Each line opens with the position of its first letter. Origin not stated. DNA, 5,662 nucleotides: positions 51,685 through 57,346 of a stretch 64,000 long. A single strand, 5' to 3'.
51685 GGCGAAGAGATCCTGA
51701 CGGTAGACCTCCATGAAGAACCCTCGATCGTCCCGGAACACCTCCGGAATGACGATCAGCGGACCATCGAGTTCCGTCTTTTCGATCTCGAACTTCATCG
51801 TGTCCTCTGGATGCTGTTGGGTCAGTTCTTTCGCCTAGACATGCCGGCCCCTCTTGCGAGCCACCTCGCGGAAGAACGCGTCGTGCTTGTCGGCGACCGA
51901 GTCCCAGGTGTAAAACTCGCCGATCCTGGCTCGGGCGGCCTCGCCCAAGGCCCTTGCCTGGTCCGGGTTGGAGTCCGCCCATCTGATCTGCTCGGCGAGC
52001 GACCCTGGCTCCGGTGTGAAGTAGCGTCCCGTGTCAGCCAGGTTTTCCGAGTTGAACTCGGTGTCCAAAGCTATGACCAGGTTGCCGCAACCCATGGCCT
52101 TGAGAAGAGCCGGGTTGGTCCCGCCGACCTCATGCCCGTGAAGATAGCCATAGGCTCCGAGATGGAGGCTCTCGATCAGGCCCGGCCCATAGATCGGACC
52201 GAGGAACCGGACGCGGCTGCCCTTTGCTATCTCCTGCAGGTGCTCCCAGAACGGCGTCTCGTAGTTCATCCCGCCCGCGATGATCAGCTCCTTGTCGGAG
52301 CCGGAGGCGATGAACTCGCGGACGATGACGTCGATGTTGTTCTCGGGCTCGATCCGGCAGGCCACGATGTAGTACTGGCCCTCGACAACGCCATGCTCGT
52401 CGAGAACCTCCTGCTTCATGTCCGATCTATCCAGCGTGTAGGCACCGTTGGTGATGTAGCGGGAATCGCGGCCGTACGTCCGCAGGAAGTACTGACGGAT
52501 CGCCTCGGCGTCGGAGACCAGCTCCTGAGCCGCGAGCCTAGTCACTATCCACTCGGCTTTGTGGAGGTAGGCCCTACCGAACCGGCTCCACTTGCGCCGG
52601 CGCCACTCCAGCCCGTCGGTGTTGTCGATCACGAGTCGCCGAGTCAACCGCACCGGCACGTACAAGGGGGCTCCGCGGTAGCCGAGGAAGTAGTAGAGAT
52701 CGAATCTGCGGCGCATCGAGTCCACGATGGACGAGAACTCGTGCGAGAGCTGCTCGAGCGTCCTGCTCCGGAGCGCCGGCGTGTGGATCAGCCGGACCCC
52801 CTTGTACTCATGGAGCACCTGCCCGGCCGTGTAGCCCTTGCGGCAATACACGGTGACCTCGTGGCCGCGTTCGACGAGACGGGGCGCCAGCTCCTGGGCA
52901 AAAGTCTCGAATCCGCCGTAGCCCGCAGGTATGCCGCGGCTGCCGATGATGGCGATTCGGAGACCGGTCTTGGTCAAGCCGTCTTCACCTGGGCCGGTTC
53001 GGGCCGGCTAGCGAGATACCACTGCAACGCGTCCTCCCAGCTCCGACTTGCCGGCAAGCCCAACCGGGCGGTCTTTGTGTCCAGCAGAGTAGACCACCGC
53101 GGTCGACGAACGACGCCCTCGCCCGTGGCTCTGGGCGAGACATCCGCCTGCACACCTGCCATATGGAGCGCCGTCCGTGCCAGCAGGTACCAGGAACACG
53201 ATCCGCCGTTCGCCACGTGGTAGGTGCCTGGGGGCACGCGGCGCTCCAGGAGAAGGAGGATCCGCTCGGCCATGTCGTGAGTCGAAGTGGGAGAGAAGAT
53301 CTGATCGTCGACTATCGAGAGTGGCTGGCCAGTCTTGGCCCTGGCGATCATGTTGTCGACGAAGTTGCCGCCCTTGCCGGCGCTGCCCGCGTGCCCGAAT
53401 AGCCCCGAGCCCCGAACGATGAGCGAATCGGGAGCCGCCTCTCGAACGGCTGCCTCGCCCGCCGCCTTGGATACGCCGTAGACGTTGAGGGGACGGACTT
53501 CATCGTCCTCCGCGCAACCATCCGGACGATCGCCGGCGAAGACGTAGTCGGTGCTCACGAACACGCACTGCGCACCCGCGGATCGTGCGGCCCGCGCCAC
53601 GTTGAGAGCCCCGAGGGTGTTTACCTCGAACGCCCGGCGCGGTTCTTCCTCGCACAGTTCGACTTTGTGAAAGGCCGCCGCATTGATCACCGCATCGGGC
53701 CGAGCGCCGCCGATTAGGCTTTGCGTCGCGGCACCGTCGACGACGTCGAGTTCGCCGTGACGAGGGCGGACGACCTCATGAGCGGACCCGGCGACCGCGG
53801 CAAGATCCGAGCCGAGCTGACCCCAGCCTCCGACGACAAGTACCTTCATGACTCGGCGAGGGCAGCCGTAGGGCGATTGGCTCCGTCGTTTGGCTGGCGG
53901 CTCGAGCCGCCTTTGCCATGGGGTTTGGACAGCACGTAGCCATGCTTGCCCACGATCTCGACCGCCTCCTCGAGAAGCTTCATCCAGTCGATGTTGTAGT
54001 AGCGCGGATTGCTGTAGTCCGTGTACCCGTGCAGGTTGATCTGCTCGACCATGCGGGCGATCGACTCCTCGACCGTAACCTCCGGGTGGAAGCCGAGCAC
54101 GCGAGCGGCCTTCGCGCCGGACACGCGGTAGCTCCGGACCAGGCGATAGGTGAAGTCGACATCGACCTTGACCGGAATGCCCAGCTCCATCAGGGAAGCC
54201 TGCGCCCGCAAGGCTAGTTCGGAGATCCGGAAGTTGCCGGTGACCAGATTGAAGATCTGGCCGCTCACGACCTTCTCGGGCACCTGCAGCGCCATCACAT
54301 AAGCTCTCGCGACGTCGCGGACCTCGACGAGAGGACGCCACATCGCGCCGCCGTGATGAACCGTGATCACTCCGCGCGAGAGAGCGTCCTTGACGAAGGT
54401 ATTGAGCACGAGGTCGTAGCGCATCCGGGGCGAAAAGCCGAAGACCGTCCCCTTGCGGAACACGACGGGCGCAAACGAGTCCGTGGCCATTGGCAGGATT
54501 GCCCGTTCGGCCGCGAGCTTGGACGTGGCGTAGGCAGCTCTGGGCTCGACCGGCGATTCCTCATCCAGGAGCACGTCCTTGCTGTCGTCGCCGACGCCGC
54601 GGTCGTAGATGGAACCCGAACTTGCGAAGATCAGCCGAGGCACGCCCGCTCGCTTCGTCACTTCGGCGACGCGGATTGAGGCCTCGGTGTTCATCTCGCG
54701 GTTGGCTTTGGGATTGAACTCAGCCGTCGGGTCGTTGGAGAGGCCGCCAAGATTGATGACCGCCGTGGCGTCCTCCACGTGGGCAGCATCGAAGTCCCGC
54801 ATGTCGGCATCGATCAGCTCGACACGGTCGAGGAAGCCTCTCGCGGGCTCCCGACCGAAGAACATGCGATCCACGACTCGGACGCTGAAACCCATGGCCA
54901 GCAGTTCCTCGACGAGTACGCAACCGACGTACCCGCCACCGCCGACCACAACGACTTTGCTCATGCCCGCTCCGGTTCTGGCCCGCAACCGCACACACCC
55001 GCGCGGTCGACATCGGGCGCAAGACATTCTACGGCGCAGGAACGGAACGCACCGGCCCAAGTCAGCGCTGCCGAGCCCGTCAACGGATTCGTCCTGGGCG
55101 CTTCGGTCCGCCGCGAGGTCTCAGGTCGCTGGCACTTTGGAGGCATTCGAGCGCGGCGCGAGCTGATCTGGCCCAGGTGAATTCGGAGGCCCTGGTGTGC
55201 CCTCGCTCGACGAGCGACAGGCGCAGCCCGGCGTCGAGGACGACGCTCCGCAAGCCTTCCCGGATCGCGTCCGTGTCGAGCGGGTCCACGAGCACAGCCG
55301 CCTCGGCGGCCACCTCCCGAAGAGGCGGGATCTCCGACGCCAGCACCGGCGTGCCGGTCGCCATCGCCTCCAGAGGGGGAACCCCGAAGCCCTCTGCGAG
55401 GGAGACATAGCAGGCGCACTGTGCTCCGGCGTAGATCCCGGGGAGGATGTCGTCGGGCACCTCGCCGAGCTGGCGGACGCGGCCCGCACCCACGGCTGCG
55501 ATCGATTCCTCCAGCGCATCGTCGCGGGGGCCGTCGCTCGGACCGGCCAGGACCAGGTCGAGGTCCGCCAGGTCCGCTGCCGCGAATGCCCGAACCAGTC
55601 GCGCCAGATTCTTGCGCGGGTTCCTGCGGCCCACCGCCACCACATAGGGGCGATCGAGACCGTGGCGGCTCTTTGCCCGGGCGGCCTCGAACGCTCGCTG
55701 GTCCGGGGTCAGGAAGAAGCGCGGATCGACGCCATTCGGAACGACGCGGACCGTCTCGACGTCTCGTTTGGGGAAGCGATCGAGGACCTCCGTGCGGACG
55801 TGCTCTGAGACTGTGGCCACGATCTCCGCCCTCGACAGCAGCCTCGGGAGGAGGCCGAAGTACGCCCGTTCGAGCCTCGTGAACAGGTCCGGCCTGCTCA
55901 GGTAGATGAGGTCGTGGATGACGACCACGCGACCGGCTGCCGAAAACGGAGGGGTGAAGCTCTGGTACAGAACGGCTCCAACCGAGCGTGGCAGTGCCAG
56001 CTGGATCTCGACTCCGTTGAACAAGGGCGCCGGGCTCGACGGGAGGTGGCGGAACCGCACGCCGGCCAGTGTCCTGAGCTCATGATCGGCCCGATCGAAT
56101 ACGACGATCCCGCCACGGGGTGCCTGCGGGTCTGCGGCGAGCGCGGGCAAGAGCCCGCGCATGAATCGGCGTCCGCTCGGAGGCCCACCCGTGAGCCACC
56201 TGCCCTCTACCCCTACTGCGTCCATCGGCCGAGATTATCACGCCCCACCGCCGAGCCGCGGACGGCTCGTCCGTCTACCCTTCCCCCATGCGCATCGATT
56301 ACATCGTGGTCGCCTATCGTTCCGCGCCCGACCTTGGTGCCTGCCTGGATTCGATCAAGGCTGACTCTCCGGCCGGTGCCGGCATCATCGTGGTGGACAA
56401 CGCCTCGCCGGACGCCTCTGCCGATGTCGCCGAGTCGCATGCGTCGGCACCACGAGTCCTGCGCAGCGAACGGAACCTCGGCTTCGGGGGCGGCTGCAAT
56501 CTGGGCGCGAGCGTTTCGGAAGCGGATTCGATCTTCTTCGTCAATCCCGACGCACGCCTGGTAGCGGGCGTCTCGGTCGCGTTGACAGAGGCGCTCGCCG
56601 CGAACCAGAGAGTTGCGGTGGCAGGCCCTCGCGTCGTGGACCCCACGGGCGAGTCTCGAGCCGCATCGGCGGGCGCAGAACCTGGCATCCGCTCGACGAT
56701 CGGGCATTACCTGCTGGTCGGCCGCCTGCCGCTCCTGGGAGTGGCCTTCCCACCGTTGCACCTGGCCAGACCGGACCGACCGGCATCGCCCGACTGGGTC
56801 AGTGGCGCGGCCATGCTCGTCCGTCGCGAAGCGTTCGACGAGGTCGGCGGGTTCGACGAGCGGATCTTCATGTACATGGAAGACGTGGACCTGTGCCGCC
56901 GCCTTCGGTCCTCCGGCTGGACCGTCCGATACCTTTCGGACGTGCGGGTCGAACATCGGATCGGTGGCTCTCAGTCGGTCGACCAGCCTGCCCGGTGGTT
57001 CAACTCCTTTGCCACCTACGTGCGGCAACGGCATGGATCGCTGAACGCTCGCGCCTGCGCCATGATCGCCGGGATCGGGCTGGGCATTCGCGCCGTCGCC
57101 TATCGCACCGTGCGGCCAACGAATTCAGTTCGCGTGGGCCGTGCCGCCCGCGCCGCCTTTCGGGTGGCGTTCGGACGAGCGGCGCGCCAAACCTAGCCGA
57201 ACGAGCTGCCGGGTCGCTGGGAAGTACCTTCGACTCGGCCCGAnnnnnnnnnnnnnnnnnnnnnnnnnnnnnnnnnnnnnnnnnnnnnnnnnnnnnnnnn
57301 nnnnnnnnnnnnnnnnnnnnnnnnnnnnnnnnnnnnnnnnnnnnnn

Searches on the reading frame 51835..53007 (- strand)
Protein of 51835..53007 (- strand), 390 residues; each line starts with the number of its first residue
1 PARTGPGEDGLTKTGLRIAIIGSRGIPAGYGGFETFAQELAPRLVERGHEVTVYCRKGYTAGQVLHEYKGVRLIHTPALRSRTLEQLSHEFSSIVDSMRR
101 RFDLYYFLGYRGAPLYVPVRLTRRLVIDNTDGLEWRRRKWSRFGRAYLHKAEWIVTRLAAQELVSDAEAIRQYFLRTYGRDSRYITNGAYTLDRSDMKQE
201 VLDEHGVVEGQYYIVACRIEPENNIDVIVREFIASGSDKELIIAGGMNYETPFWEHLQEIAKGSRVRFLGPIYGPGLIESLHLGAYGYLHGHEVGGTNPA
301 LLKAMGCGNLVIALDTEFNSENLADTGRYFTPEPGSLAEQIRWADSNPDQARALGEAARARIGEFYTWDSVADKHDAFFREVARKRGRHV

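Call 11: search_protein_families(library=pfam, proteins=[window:51835-53007:-], max_evalue=0.001)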
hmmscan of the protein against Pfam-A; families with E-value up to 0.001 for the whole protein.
window:51835-53007:- (390 aa): 6 families
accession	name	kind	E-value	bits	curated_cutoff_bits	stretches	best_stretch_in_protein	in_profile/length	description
PF09314.17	DUF1972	-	8.8e-19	68.3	25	1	18-188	4-184/186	Domain of unknown function (DUF1972)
PF13579.12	Glyco_trans_4_4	-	2e-09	38.4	29.7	1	31-183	1-151/158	Glycosyl transferase 4-like domain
PF00534.26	Glycos_transf_1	-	2.6e-08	34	26.4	1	211-360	16-171/172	Glycosyl transferases group 1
PF13439.12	Glyco_transf_4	-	1.2e-07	32.4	28.5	1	30-188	1-165/170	Glycosyltransferase Family 4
PF13692.12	Glyco_trans_1_4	-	3.1e-06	27.9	27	1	214-343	5-138/142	Glycosyl transferases group 1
PF13524.12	Glyco_trans_1_2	-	8.8e-06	26.2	25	1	294-373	60-140/144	Glycosyl transferase-like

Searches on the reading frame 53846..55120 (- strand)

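Call 11: search_protein_families(library=pfam, proteins=[window:53846-55120:-], max_evalue=0.001)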
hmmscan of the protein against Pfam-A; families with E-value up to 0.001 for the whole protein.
window:53846-55120:- (424 aa): 7 families
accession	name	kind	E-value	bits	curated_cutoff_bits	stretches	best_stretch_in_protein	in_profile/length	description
PF01370.27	Epimerase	-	5.2e-35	121.4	20.9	1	56-292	1-239/240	NAD dependent epimerase/dehydratase family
PF16363.11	GDP_Man_Dehyd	-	2.5e-15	57.2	27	1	58-357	2-332/332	GDP-mannose 4,6 dehydratase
PF04321.23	RmlD_sub_bind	-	1.5e-12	47.6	27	1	55-256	2-177/287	RmlD substrate binding domain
PF01073.25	3Beta_HSD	-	7.8e-12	45.2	22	1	57-288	1-244/280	3-beta hydroxysteroid dehydrogenase/isomerase family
PF13460.12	NAD_binding_10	-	1.5e-07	31.9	27.2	1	60-178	1-108/184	NAD(P)H-binding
PF05368.20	NmrA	-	7.7e-07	29.4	27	1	54-178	3-117/298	NmrA-like family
PF07993.18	NAD_binding_4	-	5.8e-05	22.8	20.1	0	139-231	107-211/258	Male sterility protein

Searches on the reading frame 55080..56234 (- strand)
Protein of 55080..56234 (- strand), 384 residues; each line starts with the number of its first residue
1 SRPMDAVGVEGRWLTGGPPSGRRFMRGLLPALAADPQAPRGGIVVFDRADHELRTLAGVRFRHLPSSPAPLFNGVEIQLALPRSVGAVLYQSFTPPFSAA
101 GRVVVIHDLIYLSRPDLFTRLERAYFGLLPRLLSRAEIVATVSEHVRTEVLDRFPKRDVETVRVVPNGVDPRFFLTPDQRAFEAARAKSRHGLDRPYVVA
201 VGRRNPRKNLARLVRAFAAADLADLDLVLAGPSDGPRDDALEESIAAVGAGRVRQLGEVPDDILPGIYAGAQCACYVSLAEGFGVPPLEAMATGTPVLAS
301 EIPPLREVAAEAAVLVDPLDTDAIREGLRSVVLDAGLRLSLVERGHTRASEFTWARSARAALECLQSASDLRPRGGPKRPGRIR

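Call 11: search_protein_families(library=pfam, proteins=[window:55080-56234:-], max_evalue=0.001)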
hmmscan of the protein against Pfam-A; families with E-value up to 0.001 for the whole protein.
window:55080-56234:- (384 aa): 5 families
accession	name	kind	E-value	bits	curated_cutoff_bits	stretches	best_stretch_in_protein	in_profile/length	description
PF00534.26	Glycos_transf_1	-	3.9e-28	98.6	26.4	1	183-345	3-169/172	Glycosyl transferases group 1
PF13692.12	Glyco_trans_1_4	-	3.6e-21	76.4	27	1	195-331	1-139/142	Glycosyl transferases group 1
PF13439.12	Glyco_transf_4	-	2.6e-07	31.3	28.5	1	102-172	99-169/170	Glycosyltransferase Family 4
PF20706.3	GT4-conflict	-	4e-07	29.8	26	1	131-301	142-312/385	Family 4 Glycosyltransferase in conflict systems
PF13524.12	Glyco_trans_1_2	-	2.3e-05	24.8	25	1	213-362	5-143/144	Glycosyl transferase-like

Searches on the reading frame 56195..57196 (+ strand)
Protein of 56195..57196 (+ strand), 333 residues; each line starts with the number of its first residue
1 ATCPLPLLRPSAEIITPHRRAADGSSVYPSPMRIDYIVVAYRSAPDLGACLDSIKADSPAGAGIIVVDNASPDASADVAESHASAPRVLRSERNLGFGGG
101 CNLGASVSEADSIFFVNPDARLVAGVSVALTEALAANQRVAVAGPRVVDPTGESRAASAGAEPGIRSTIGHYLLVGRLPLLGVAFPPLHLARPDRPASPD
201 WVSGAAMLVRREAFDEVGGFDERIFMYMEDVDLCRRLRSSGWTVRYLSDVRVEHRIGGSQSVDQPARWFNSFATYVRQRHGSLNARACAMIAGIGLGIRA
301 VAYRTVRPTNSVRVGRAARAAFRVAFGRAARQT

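Call 11: search_protein_families(library=pfam, proteins=[window:56195-57196:+], max_evalue=0.001)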
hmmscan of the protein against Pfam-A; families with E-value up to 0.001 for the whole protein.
window:56195-57196:+ (333 aa): 6 families
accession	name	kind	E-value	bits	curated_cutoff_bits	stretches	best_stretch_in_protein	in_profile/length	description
PF00535.33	Glycos_transf_2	-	1e-14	55.2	23.3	1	37-157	3-126/168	Glycosyl transferase family 2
PF13641.12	Glyco_tranf_2_3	-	1.7e-11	45.1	27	1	202-268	159-227/230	Glycosyltransferase like family 2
PF13632.12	Glyco_trans_2_3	-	5.7e-10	39.8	27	1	201-280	72-158/198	Glycosyl transferase family group 2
PF10111.15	Glyco_tranf_2_2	-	2.6e-06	27.5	27.3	0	203-239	164-201/276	Glycosyltransferase like family 2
PF13506.12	Glyco_transf_21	-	4.1e-05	23.5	21.7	1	200-268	100-169/174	Glycosyl transferase family 21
PF02709.20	Glyco_transf_7C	-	0.0002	21.4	23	1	204-248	21-66/78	N-terminal domain of galactosyltransferase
